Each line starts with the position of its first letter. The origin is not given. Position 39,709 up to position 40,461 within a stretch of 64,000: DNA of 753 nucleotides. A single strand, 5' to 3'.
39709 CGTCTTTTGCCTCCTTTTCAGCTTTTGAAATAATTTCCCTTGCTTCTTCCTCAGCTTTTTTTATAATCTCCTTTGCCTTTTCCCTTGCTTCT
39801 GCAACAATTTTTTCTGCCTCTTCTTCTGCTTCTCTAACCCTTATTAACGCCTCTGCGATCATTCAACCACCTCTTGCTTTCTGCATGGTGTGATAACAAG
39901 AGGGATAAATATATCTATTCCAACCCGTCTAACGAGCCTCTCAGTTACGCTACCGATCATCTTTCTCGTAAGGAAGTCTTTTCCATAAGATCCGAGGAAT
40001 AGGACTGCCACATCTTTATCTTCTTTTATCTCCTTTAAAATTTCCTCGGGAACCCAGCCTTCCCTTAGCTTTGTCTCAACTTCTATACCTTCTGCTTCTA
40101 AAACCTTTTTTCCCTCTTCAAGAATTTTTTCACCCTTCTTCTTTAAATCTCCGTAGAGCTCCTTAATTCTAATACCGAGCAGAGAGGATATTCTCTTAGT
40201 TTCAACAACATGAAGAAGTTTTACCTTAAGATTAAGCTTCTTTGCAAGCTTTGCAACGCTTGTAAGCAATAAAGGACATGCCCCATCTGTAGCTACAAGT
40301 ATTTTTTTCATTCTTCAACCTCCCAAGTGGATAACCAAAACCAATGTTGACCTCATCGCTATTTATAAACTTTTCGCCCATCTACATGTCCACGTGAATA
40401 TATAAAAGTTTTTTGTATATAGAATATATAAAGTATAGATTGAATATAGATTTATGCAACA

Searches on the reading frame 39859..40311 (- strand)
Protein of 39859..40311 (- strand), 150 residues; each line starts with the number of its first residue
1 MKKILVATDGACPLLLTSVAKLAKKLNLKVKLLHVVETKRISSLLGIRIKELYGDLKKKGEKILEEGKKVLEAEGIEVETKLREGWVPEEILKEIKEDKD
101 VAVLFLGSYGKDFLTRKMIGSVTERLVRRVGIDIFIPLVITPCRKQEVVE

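Call 78: search_protein_families(library=pfam, proteins=[window:39859-40311:-], max_evalue=0.00001)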
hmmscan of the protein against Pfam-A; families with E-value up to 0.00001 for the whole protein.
window:39859-40311:- (150 aa): 1 family
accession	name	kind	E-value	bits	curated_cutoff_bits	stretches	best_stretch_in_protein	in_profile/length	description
PF00582.32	Usp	-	4.3e-19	69.9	24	1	1-134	1-137/141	Universal stress protein family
